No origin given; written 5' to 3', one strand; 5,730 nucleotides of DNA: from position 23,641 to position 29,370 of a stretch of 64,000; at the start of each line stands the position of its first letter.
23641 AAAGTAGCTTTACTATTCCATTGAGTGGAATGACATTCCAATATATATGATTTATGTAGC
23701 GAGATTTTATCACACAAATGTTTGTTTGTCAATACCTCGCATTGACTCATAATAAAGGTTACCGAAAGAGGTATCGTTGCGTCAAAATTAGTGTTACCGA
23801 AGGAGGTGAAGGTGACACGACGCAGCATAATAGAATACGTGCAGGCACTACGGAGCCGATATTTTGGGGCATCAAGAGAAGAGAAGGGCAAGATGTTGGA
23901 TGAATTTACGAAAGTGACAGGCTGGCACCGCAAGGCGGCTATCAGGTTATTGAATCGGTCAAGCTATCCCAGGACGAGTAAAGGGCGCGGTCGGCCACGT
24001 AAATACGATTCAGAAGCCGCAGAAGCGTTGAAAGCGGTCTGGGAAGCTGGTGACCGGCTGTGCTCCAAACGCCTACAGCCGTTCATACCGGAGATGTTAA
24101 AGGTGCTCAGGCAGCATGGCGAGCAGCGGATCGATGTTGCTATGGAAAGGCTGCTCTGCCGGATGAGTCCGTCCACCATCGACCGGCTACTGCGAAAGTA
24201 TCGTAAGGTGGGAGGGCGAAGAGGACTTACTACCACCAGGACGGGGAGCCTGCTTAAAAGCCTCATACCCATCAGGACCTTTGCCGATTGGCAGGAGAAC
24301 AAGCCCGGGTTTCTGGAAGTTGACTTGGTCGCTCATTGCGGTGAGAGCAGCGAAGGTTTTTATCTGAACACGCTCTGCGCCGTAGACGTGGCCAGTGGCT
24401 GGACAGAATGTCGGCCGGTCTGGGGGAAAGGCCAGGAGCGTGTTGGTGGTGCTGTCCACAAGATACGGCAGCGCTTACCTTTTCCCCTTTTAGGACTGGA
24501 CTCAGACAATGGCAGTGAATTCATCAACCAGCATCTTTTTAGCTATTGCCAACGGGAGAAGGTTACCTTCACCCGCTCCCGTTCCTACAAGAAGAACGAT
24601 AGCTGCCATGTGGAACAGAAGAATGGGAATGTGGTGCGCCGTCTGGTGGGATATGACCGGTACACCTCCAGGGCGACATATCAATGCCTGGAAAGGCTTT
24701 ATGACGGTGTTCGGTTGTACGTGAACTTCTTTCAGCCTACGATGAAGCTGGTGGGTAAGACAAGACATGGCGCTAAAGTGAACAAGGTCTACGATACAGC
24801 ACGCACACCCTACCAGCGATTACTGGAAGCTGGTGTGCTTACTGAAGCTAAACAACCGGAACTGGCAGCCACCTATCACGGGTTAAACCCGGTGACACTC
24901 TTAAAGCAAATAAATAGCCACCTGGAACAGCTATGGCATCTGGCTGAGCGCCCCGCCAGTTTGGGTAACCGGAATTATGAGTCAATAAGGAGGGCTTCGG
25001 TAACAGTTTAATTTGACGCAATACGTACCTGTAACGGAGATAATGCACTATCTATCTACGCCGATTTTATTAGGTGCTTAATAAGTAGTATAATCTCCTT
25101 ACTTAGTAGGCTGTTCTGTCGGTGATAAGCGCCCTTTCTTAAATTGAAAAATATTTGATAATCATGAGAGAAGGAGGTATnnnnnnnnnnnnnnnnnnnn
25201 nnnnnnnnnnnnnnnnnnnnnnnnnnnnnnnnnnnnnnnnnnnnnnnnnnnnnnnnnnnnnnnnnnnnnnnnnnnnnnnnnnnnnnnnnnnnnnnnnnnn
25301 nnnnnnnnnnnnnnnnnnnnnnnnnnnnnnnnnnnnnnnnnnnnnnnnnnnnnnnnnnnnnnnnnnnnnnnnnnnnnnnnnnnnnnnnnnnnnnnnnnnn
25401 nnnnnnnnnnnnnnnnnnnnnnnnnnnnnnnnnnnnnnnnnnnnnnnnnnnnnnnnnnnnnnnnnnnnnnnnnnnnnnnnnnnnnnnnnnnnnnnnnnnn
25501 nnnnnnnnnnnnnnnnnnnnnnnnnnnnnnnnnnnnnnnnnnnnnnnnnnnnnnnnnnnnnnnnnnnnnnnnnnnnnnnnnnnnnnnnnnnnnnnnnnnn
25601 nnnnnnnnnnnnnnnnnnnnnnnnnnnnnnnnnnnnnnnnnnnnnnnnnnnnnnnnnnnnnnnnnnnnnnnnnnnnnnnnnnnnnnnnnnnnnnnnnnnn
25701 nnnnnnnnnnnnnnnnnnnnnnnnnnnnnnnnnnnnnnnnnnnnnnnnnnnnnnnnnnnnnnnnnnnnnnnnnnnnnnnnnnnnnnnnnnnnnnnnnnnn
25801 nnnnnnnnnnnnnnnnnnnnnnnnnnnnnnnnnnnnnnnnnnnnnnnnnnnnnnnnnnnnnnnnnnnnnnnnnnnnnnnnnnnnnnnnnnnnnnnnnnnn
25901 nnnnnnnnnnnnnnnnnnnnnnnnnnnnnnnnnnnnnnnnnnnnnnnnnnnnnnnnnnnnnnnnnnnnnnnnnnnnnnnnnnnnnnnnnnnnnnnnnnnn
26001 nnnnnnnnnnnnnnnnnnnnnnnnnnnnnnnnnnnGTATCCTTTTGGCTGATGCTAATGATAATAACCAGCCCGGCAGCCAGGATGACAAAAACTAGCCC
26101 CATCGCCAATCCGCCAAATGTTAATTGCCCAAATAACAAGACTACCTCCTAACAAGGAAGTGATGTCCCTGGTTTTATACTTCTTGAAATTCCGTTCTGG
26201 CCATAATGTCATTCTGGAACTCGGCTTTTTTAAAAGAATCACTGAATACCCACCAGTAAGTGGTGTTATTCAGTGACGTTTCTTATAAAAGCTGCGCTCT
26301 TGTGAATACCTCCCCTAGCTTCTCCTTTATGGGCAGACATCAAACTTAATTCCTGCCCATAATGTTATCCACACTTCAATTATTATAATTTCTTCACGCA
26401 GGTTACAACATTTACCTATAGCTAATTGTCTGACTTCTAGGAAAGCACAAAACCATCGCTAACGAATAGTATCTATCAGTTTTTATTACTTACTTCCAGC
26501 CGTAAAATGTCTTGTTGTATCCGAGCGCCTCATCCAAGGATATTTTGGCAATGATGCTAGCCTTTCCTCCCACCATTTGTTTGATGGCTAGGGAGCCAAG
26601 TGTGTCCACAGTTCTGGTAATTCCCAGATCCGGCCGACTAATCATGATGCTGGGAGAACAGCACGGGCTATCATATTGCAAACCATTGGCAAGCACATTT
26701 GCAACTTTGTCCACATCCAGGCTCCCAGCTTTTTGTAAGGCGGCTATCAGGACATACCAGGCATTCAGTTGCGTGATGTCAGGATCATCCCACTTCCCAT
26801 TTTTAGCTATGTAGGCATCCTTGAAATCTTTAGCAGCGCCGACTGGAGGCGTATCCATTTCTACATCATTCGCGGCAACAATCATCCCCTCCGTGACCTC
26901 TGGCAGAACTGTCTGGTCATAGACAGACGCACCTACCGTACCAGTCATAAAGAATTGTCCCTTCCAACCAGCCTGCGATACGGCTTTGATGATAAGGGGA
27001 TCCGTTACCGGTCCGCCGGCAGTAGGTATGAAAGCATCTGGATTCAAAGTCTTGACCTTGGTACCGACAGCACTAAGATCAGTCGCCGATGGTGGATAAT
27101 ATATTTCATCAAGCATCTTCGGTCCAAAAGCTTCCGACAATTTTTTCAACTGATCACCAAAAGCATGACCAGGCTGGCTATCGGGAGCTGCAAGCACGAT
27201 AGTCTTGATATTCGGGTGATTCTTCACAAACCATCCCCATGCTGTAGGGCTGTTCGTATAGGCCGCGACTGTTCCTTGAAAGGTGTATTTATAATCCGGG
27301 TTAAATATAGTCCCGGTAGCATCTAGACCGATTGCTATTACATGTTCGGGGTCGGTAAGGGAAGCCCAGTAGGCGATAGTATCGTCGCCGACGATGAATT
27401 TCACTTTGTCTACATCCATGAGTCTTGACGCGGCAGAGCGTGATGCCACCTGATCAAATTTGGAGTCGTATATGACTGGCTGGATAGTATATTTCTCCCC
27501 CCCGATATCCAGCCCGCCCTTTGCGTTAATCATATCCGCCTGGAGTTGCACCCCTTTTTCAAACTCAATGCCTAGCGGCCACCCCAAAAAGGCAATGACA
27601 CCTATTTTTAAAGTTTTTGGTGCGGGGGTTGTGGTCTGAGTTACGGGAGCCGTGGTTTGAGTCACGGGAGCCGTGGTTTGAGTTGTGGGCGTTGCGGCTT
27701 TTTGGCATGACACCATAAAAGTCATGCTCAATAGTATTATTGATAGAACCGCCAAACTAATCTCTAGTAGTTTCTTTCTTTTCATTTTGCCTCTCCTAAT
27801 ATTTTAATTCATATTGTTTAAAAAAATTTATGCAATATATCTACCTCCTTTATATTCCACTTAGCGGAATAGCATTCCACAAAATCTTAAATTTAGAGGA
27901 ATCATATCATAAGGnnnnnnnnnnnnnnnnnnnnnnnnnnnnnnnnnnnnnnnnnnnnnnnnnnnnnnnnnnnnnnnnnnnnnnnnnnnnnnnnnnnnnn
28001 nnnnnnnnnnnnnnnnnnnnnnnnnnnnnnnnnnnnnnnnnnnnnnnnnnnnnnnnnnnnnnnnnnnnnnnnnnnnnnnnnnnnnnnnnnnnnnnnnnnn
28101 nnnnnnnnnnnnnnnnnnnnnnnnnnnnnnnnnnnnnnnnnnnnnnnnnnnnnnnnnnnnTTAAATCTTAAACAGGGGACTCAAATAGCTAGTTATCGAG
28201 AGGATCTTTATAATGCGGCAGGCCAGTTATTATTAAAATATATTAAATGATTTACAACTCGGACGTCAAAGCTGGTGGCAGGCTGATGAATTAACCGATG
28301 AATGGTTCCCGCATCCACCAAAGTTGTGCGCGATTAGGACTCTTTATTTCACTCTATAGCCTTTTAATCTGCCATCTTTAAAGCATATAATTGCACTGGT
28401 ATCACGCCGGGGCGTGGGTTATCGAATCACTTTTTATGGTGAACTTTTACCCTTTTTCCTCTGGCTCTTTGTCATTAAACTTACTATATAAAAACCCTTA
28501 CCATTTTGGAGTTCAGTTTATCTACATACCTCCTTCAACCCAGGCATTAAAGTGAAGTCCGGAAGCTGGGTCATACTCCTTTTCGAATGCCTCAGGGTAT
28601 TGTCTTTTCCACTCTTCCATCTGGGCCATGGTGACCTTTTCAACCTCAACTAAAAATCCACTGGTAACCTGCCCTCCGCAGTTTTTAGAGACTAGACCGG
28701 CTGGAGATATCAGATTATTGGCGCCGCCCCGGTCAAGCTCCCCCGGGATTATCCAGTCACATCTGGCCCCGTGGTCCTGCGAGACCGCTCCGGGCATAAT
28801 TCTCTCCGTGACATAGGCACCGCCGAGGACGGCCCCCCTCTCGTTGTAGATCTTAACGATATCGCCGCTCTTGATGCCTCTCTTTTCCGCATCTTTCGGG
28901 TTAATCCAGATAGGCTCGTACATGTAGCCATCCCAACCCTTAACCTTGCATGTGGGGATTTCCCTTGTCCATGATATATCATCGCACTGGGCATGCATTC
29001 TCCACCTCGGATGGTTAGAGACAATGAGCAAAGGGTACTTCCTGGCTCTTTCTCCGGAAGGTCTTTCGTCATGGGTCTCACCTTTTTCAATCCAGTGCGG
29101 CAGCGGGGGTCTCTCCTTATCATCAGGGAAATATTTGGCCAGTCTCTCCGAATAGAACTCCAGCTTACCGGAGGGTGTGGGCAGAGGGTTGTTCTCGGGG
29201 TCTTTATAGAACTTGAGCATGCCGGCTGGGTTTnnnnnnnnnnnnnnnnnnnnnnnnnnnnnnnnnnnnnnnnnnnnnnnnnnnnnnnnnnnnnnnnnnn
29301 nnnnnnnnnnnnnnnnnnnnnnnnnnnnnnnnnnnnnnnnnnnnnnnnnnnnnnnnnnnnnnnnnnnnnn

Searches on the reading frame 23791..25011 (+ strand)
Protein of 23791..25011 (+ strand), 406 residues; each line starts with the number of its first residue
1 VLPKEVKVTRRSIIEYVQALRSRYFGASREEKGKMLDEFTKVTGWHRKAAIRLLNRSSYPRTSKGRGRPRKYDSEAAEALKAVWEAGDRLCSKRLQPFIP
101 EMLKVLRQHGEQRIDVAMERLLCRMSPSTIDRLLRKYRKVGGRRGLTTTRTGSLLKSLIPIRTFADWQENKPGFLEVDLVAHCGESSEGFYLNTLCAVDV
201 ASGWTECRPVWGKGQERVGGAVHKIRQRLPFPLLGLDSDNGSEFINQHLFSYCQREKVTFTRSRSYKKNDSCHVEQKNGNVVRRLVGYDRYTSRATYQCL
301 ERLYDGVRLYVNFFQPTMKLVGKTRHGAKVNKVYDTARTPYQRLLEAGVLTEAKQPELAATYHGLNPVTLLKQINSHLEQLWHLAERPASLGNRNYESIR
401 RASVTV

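Call 21: search_protein_families(library=pfam, proteins=[window:23791-25011:+], max_evalue=0.00001)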
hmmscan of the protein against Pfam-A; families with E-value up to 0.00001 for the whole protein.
window:23791-25011:+ (406 aa): 0 families

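Call 89: search_protein_families(library=ncbifam, proteins=[window:23791-25011:+], max_evalue=0.001)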
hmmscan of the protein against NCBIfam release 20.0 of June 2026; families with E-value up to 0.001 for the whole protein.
window:23791-25011:+ (406 aa): 2 families
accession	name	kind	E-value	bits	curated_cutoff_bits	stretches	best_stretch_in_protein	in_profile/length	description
NF033577.2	transpos_IS481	equivalog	4.8e-11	42.7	224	1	101-297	69-255/284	IS481 family transposase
NF033516.0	transpos_IS3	equivalog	6.1e-05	22.4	160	0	229-297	272-340/369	IS3 family transposase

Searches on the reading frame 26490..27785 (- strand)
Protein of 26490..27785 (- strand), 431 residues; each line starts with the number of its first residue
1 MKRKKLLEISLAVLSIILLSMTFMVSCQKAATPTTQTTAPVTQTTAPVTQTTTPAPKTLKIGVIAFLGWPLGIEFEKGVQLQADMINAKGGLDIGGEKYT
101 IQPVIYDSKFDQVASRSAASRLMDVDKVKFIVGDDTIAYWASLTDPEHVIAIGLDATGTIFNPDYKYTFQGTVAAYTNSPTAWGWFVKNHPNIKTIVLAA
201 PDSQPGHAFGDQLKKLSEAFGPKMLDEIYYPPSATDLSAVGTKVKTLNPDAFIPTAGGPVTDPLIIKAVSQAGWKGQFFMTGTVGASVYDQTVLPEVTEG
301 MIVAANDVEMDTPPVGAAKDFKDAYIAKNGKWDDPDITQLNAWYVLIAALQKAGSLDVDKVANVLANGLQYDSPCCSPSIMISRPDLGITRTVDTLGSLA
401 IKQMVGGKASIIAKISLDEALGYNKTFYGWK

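Call 21: search_protein_families(library=pfam, proteins=[window:26490-27785:-], max_evalue=0.00001)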
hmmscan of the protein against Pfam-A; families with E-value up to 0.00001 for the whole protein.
window:26490-27785:- (431 aa): 2 families
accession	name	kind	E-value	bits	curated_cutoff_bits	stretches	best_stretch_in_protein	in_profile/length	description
PF13458.12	Peripla_BP_6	-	1.1e-40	140.9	31.7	1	70-375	13-317/343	Periplasmic binding protein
PF13433.12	Peripla_BP_5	-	5.4e-08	32.8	27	0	76-133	21-74/363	Periplasmic binding protein domain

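Call 34: search_solved_structures(query=window:26490-27785:-, max_evalue=0.001)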
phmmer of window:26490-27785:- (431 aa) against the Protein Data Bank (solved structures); distinct sequences matched with E-value up to 0.001: 12.
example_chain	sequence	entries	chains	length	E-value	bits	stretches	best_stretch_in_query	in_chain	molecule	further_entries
8hic_A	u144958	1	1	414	2.1e-15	59.9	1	57-381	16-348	Putative urea ABC transporter, substrate binding protein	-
7s6e_A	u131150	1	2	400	1e-14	57.7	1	80-376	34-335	Urea ABC transporter, periplasmic urea-binding protein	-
7s6f_A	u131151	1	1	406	3.3e-13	52.7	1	80-381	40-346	Putative urea ABC transporter, urea binding protein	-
8tg1_A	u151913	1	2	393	1.3e-11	47.4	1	55-375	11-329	Extracellular ligand-binding receptor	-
7ylt_B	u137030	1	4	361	1.8e-07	33.8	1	59-353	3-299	Putative ABC transporter, substrate-binding protein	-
3td9_A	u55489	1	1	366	7e-07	31.9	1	101-366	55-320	Branched chain amino acid ABC transporter, periplasmic amino acid-binding protein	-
4f06_A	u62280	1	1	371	1.8e-05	27.2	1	57-343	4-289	Extracellular ligand-binding receptor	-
4evs_A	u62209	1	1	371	3.4e-05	26.3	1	57-285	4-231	PUTATIVE ABC TRANSPORTER SUBUNIT, SUBSTRATE-BINDING COMPONENT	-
4gnr_A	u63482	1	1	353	3.9e-05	26.1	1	71-255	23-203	ABC transporter substrate-binding protein-branched chain amino acid transport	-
3tx6_A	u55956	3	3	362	0.00024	23.5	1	190-308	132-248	Putative branched-chain amino acid transport system substrate-binding protein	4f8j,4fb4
4jb0_A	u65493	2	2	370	0.00026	23.4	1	191-308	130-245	branched-chain amino acid transport system substrate-binding protein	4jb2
3ukj_A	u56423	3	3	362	0.00051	22.4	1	191-308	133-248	Extracellular ligand-binding receptor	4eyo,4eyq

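Call 89: search_protein_families(library=ncbifam, proteins=[window:26490-27785:-], max_evalue=0.001)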
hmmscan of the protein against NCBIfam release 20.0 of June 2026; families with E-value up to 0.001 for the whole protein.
window:26490-27785:- (431 aa): 2 families
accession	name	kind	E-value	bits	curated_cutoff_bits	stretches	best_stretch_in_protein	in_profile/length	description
TIGR03407.1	urea_ABC_UrtA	exception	5.9e-10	38.6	492.75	1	77-377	22-320/361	urea ABC transporter substrate-binding protein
TIGR03669.1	urea_ABC_arch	equivalog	4.6e-05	22.6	494.8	1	76-377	21-317/375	urea ABC transporter substrate-binding protein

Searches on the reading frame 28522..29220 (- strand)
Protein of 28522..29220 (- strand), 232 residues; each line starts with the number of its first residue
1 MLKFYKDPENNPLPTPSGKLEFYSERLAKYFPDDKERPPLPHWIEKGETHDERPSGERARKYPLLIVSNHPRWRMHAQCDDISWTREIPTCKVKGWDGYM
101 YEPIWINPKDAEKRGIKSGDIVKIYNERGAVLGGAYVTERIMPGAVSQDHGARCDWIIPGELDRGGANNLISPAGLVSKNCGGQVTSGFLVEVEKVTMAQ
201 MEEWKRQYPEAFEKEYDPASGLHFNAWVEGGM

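Call 9: search_protein_families(library=ncbifam, proteins=[window:28522-29220:-], max_evalue=0.00001)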
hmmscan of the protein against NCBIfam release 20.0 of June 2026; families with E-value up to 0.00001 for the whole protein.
window:28522-29220:- (232 aa): 11 families
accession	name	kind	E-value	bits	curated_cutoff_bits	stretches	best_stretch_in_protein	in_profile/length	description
TIGR00509.1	bisC_fam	subfamily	1.4e-36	126.1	1017.55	1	3-199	571-757/772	molybdopterin guanine dinucleotide-containing S/N-oxide reductase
NF011682.0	PRK15102.1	equivalog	2.5e-31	108.6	909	1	3-197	626-811/829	trimethylamine-N-oxide reductase TorA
TIGR02166.1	dmsA_ynfE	subfamily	5.2e-31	107.5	777.7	1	3-196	613-794/794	DMSO/selenate family reductase complex A subunit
TIGR02164.1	torA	equivalog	6.8e-30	103.9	1465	1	3-195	622-805/824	trimethylamine-N-oxide reductase TorA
NF041885.1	selenate_YnfE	exception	4.3e-24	84.4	1675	1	3-196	622-805/805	selenate/tellurate reductase subunit YnfE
NF041884.1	selenate_YnfF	exception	1.2e-22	79.7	1650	1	3-195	615-797/798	selenate/tellurate reductase subunit YnfF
NF011566.1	PRK14990.1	exception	4.5e-22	77.9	1600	1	3-196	633-814/814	dimethylsulfoxide reductase subunit A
TIGR03479.1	DMSO_red_II_alp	subfamily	5.2e-09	34.7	984.75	1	52-150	770-859/913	molybdopterin-dependent oxidoreductase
NF041714.1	arsenate_red_ArrA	equivalog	1.3e-07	30.2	1600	1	58-171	706-823/848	arsenate respiratory reductase molybdopterin-containing subunit ArrA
TIGR02693.1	arsenite_ox_L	equivalog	1.3e-07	30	359.05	1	99-145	722-768/806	arsenate reductase (azurin) large subunit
NF012032.0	PRK15488.1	equivalog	1.1e-06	26.9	694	1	101-148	665-712/759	thiosulfate reductase PhsA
